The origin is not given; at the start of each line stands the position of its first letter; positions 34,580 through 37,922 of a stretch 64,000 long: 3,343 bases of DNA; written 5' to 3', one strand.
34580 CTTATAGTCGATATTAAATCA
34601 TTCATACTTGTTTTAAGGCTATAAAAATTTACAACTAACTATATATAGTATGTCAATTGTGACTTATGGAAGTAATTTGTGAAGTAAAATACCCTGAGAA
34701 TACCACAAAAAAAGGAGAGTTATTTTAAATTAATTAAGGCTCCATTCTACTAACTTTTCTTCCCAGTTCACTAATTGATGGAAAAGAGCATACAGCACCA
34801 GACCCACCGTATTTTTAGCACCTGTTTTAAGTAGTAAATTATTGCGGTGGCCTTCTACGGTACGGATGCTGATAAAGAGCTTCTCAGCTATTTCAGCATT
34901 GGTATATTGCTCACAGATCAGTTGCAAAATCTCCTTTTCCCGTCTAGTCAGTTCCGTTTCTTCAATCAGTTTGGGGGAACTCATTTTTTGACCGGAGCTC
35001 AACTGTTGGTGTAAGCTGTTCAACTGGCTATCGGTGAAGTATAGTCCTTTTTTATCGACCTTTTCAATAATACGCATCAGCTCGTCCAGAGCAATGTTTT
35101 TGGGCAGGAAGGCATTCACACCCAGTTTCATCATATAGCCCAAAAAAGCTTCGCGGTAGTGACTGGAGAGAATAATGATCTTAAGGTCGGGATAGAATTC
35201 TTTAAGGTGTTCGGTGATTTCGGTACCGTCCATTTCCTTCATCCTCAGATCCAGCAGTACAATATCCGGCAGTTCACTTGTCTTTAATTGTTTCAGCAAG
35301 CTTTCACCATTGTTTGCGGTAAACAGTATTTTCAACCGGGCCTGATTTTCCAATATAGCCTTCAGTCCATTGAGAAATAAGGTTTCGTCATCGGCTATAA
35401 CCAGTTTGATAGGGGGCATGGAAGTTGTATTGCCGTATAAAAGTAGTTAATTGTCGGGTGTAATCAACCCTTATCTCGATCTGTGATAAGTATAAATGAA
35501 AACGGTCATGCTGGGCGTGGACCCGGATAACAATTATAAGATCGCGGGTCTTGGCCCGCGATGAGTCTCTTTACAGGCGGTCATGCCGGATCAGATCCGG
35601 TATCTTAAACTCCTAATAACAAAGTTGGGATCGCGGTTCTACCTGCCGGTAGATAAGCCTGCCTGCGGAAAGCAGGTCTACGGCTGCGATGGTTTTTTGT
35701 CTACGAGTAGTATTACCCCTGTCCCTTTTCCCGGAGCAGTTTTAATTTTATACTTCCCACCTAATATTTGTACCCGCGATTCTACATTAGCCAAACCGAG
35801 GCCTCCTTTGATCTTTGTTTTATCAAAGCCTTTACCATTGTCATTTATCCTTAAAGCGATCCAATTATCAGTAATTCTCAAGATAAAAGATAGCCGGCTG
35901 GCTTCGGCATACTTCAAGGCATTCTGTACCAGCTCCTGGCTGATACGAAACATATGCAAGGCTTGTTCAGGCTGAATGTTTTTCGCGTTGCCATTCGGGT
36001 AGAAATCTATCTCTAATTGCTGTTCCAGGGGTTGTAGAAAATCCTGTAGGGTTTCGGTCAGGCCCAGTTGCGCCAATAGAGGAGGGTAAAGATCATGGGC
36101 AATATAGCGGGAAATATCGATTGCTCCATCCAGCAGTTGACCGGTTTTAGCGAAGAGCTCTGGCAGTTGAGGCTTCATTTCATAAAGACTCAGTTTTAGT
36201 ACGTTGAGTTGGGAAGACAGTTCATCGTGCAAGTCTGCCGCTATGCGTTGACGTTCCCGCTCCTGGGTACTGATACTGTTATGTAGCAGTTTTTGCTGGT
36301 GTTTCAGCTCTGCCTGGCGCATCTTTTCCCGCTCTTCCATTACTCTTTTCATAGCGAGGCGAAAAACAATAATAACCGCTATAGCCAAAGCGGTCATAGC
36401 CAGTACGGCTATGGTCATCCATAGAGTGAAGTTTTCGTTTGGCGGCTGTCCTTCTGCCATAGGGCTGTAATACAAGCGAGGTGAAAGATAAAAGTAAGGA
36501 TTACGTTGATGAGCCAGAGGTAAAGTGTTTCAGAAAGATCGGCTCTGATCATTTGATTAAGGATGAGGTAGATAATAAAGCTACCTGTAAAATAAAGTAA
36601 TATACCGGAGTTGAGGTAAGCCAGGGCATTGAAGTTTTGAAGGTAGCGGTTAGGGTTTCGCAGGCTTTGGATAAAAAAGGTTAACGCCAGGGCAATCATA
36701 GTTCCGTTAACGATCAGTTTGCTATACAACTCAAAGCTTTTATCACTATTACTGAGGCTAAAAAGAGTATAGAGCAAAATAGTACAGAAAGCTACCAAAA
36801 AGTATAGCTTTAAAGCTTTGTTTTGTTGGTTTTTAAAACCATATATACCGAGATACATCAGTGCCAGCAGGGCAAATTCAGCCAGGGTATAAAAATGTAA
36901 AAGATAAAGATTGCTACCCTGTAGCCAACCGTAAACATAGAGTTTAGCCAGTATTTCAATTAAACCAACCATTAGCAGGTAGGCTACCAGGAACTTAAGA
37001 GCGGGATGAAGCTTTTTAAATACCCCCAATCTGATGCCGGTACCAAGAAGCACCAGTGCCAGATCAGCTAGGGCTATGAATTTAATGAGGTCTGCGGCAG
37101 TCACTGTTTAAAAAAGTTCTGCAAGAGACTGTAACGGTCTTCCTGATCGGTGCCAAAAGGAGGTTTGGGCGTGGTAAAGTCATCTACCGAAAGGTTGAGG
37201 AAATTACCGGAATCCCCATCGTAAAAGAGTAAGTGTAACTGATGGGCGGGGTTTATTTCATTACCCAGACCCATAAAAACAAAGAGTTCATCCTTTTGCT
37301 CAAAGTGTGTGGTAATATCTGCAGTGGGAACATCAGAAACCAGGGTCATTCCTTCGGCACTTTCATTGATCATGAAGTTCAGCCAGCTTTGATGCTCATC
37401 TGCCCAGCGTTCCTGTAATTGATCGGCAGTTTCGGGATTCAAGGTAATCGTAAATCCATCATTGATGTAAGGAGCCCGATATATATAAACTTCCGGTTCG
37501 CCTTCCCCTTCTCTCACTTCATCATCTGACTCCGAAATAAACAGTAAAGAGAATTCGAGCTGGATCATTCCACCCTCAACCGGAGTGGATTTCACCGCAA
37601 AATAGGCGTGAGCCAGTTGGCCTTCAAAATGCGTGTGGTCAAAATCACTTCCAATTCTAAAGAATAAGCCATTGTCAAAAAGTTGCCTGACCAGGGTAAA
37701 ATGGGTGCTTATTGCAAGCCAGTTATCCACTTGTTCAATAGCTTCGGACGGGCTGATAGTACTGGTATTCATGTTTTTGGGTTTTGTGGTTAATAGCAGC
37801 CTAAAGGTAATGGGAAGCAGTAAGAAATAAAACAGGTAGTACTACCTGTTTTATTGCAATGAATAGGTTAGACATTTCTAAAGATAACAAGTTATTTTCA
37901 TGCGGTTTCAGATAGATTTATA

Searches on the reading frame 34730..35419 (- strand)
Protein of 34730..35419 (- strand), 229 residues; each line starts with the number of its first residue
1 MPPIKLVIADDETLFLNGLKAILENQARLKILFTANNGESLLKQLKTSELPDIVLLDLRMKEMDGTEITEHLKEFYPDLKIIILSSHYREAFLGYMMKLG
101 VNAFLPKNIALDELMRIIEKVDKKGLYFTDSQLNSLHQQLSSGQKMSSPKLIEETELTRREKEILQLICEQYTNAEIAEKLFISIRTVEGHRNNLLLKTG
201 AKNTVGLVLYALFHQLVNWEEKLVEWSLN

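Call 6: search_protein_families(library=pfam, proteins=[window:34730-35419:-])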
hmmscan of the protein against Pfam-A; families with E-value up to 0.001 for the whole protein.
window:34730-35419:- (229 aa): 3 families
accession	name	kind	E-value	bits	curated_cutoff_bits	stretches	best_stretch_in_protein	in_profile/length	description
PF00072.30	Response_reg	-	3.6e-23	82.3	30.2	1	7-118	2-110/111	Response regulator receiver domain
PF00196.25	GerE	-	5e-16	58.5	23.5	1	156-211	2-57/57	Bacterial regulatory proteins, luxR family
PF08281.18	Sigma70_r4_2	-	2.6e-05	24.2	25.7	1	156-189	10-44/54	Sigma-70, region 4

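Call 44: search_protein_families(library=ncbifam, proteins=[window:34730-35419:-], max_evalue=0.01)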
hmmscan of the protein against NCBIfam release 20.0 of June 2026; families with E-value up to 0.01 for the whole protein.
window:34730-35419:- (229 aa): 93 families (the best 25 are shown)
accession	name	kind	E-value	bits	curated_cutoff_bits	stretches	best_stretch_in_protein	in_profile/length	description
NF052445.1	RespRegMctR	equivalog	2.1e-37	128.6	300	1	3-216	1-204/205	two-component system response regulator MctR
NF011896.0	PRK15369.1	equivalog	1.5e-35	122.7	242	1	4-211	4-204/211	two component system response regulator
NF007935.0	PRK10651.1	equivalog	2.3e-26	92.3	250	1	4-207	7-206/216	two-component system response regulator NarL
NF007018.1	PRK09483.1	equivalog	3.1e-26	92.4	280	1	4-221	2-213/217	UvrY/SirA/GacA family response regulator transcription factor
NF047785.1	respo_reg_MadR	equivalog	5.9e-25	87.9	300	1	4-208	1-200/209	MadR family response regulator transcription factor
NF040749.1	tetrathio_RR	equivalog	2.8e-22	79.4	290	1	35-208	29-185/191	tetrathionate respiration response regulator TtrR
NF007403.0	PRK09935.1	equivalog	7.3e-22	78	271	1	1-217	1-210/210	fimbria biosynthesis transcriptional regulator FimZ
NF008098.0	PRK10840.1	equivalog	1e-19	70.9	235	1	3-210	3-204/216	response regulator transcription factor RcsB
NF007708.0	PRK10403.1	equivalog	9.4e-19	67.7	343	1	3-206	6-203/215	nitrate/nitrite response regulator protein NarP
NF007419.0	PRK09958.1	equivalog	1.8e-17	63.6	251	1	7-211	4-198/204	acid-sensing system DNA-binding response regulator EvgA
NF006900.1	PRK09390.1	equivalog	2.6e-17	63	255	1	7-213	8-199/203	response regulator FixJ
TIGR02875.1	spore_0_A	equivalog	2.1e-15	56.7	200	1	3-131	2-127/262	sporulation transcription factor Spo0A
NF007685.0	PRK10360.1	equivalog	4.2e-15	56.1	258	1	4-208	2-189/196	response regulator transcription factor UhpA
NF052366.1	photon_PedR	equivalog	3.9e-14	52.6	120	1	156-214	2-60/74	photosynthetic electron transport-dependent transcriptional regulator PedR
NF041830.1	RR_TF_ErdR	exception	4.5e-14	52.7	390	1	6-203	4-197/213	response regulator transcription factor ErdR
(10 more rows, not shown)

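Call 61: search_solved_structures(query=window:34730-35419:-, max_evalue=1e-10)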
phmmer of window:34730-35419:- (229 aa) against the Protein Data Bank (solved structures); distinct sequences matched with E-value up to 1e-10: 18.
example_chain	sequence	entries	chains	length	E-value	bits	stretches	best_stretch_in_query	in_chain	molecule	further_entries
5hev_A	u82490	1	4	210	5e-24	88.6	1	4-217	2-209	Response regulator protein VraR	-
7ve6_A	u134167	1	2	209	9.6e-23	84.4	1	4-217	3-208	Response regulator protein VraR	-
4gvp_A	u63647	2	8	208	1.1e-22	84.2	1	4-217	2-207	Response regulator protein vraR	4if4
1a04_A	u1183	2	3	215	1.9e-16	63.8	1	3-208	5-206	NITRATE/NITRITE RESPONSE REGULATOR PROTEIN NARL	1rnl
5o8y_A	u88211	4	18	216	3.5e-16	62.9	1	4-211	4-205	Transcriptional regulatory protein RcsB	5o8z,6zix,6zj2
6eo2_A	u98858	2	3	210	3.7e-16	62.9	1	4-210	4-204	Transcriptional regulatory protein RcsB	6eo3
5vxn_A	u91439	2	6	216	3.9e-16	62.8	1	4-210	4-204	Transcriptional regulatory protein RcsB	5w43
3c3w_A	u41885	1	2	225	2.7e-15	60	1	4-209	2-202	TWO COMPONENT TRANSCRIPTIONAL REGULATORY PROTEIN DEVR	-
4ldz_A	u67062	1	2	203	1.4e-14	57.7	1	4-207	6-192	Transcriptional regulatory protein DesR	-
5f64_A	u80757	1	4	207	3.5e-14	56.4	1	6-211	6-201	Positive transcription regulator EvgA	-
4zmr_A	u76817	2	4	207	3.5e-14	56.4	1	4-204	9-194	Response regulator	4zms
8zwn_A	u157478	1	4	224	4.6e-14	56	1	6-211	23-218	DNA-binding transcriptional activator EvgA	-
4hye_A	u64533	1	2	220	4.9e-14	56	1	4-204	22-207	Response regulator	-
3eul_A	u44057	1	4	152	1.2e-11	48.1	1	4-118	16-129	POSSIBLE NITRATE/NITRITE RESPONSE TRANSCRIPTIONAL REGULATORY PROTEIN NARL (DNA-binding res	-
5wq0_B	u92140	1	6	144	2.7e-11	47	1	2-121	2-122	Stage 0 sporulation protein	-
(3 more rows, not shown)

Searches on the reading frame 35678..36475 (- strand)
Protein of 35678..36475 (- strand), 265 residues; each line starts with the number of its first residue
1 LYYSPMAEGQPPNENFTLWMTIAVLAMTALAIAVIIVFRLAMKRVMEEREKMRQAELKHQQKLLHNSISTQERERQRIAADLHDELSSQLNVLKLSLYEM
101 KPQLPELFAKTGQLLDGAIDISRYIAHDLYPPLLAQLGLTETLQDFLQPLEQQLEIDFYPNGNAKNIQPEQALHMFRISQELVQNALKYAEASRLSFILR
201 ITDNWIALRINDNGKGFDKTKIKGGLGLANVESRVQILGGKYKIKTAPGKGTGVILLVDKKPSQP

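Call 6: search_protein_families(library=pfam, proteins=[window:35678-36475:-])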
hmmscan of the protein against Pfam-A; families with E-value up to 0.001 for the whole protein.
window:35678-36475:- (265 aa): 2 families
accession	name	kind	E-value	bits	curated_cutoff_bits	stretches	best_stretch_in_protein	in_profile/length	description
PF02518.31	HATPase_c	-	7.5e-13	49.3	26.4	1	173-260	4-109/111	Histidine kinase-, DNA gyrase B-, and HSP90-like ATPase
PF07730.19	HisKA_3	-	1.8e-05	25.6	24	1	74-132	1-66/68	Histidine kinase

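Call 44: search_protein_families(library=ncbifam, proteins=[window:35678-36475:-], max_evalue=0.01)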
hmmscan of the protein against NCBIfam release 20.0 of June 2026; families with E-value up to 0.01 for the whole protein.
window:35678-36475:- (265 aa): 26 families (the best 25 are shown)
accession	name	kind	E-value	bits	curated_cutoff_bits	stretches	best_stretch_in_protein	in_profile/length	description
NF052443.1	SensHisKinMctS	equivalog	1e-32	113.1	700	1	20-256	201-444/457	two-component system sensor histidine kinase MctS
NF008649.0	PRK11644.1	equivalog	2.6e-27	95.7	408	1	36-255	266-493/499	signal transduction histidine-protein kinase/phosphatase UhpB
NF052531.1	Strep_LiaS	equivalog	8.6e-27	94.3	450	1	42-254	100-321/328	envelope stress sensor histidine kinase LiaS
NF008184.0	PRK10935.1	equivalog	3.7e-15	55.6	553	1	73-260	362-559/565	nitrate/nitrite two-component system sensor histidine kinase NarQ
NF007896.0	PRK10600.1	equivalog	6.5e-14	51.5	578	1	73-256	389-581/598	nitrate/nitrite two-component system sensor histidine kinase NarX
NF047786.1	his_kin_MadS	equivalog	2.1e-12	46.9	500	1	49-251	203-426/434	MadS family sensor histidine kinase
NF047322.1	HK_morpho_MacS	equivalog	6.6e-07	28.8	300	1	167-258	268-366/367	MacS family sensor histidine kinase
NF041832.1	near_NosP_CTERM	subfamily_domain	1.4e-06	27.7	400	1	112-222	57-168/370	NahK/ErcS family hybrid sensor histidine kinase/response regulator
NF033792.0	ActS_PrrB_HisK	equivalog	2.9e-06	26.4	350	1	21-222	152-358/423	ActS/PrrB/RegB family redox-sensitive histidine kinase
NF040691.1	MtrAB_MtrB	equivalog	1.2e-05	24.5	450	0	175-220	388-433/507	MtrAB system histidine kinase MtrB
NF007898.0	PRK10604.1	equivalog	3.4e-05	23.2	478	1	141-220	288-364/433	two-component system sensor histidine kinase RstB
NF046044.1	PnpS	equivalog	7.2e-05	22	400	1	131-222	239-334/390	two-component system histidine kinase PnpS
NF045903.1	CuHisKinLciSLeg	equivalog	0.00011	21.7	700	0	138-221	217-300/357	copper-responsive two-component system sensor histidine kinase LciS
NF045988.1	HisKinRegBRhodob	equivalog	0.00012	20.6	570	1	85-228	222-375/462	sensor histidine kinase RegB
NF041735.1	hist_kin_RppB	equivalog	0.00025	20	400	0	174-221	333-381/438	two-component system sensor histidine kinase RppB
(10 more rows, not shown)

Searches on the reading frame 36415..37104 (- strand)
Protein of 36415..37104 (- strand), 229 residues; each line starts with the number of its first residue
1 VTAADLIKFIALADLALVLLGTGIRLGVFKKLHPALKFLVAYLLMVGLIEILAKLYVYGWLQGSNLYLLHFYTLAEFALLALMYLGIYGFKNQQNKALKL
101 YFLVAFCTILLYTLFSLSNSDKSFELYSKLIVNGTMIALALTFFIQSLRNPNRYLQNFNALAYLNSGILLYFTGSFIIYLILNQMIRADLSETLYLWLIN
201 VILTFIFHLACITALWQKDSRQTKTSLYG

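Call 6: search_protein_families(library=pfam, proteins=[window:36415-37104:-])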
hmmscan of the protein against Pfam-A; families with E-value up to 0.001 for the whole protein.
window:36415-37104:- (229 aa): 0 families

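Call 44: search_protein_families(library=ncbifam, proteins=[window:36415-37104:-], max_evalue=0.01)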
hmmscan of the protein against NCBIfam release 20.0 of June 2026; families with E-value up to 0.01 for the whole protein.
window:36415-37104:- (229 aa): 0 families

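Call 74: search_protein_families(library=pfam, proteins=[window:36415-37104:-], max_evalue=1)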
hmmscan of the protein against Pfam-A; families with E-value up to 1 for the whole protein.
window:36415-37104:- (229 aa): 2 families
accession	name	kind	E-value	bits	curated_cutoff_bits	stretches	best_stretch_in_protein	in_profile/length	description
PF02300.22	Fumarate_red_C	-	0.038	14.5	24.2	1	102-146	33-77/127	Fumarate reductase subunit C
PF14015.11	DUF4231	-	0.23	12.4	24.7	1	92-158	8-71/103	Protein of unknown function (DUF4231)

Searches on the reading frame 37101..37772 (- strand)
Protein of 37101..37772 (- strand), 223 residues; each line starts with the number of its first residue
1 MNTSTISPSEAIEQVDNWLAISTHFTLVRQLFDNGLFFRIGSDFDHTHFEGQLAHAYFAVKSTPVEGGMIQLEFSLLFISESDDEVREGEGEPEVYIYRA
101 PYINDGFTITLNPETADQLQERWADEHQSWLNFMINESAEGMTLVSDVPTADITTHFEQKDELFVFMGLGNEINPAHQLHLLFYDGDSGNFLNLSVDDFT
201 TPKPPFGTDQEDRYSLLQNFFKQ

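Call 6: search_protein_families(library=pfam, proteins=[window:37101-37772:-])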
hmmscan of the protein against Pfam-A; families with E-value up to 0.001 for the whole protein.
window:37101-37772:- (223 aa): 0 families

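Call 28: find_homologous_proteins(query=window:37101-37772:-)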
Query window:37101-37772:- (223 aa): 3 proteins with E <= 0.001 among 96 candidates.
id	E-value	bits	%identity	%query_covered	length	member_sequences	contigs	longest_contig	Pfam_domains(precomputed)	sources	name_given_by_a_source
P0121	2.2e-147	507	100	100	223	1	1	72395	-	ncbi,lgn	-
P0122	1.5e-106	373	73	100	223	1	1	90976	-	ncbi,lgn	-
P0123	1.0e-47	181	47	100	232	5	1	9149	-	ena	-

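Call 29: find_encoding_contigs(protein=P0122, flank=10000, max_places=3)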
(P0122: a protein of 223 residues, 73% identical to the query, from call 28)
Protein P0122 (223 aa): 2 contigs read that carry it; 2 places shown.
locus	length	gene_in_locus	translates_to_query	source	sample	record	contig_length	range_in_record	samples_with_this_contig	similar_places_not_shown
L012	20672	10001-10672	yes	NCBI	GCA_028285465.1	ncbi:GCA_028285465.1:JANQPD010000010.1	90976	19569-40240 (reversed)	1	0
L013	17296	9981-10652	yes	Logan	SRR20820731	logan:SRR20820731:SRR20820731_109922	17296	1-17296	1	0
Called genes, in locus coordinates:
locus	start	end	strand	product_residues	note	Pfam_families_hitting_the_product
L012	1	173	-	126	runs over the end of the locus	PF00164:Ribosom_S12_S23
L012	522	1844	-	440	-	PF04403:PqiA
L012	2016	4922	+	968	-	PF07494:Reg_prop (faint), PF07495:Y_Y_Y, PF06580:His_kinase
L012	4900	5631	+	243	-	PF00072:Response_reg, PF04397:LytTR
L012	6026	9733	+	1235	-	PF00082:Peptidase_S8, PF18962:Por_Secre_tail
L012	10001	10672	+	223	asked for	-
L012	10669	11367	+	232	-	-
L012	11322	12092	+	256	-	PF02518:HATPase_c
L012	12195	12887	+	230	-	PF00072:Response_reg, PF00196:GerE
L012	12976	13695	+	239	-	PF01427:Peptidase_M15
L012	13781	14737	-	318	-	PF00389:2-Hacid_dh, PF02826:2-Hacid_dh_C, PF01262:AlaDh_PNT_C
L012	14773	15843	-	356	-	PF00266:Aminotran_5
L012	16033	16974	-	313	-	-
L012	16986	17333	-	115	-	PF00037:Fer4, PF13187:Fer4_9 (faint), PF12838:Fer4_7 (weak)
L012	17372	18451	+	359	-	PF05893:LuxC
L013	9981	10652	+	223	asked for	-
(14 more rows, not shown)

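Call 30: find_encoding_contigs(protein=P0123, flank=10000, max_places=3)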
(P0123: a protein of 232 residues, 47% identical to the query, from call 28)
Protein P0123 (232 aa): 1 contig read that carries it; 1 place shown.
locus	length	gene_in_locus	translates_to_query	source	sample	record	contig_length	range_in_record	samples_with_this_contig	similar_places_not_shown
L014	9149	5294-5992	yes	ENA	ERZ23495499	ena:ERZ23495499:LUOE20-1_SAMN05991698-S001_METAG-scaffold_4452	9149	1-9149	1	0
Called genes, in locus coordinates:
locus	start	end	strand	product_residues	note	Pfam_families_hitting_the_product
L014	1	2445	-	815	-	?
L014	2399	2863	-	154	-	-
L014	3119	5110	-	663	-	PF03150:CCP_MauG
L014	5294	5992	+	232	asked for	-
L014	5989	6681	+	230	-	-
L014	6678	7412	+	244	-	PF07730:HisKA_3 (weak), PF02518:HATPase_c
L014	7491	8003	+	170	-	PF00072:Response_reg, PF00196:GerE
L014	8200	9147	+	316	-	?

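Call 44: search_protein_families(library=ncbifam, proteins=[window:37101-37772:-], max_evalue=0.01)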
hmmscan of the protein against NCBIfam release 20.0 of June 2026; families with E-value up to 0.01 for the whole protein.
window:37101-37772:- (223 aa): 0 families

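Call 74: search_protein_families(library=pfam, proteins=[window:37101-37772:-], max_evalue=1)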
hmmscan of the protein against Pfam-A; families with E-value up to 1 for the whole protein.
window:37101-37772:- (223 aa): 0 families

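Call 77: predict_structure(alignment_id=A5)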
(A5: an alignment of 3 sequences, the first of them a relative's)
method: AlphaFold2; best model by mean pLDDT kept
length: 223 residues; sequences in the alignment: 3
mean_pLDDT: 40.4   pTM: 0.35
mean pLDDT of the five models: 40.4, 40.0, 38.0, 37.4, 31.9
residues with pLDDT >= 90: 0; 70-90: 0; 50-70: 24; < 50: 199
segments of 3 or more residues with pLDDT < 50: 1-43, 51-55, 59-63, 68-70, 81-180, 184-191, 193-223
pLDDT, mean of each block of 10 residues (from residue 1): 38 37 30 39 49 49 47 52 41 40 34 40 40 33 38 37 43 38 46 45 36 38 32
secondary structure, 60 per line:
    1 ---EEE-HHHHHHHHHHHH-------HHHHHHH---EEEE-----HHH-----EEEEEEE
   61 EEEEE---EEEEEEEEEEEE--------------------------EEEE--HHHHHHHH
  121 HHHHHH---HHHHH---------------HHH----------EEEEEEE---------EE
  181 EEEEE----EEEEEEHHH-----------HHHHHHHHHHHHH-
elements in order: E4-6 H8-19 H27-33 E37-40 E54-65 E69-80 E107-110 H113-126 H130-134 E163-169 E179-185 E190-195 H210-222
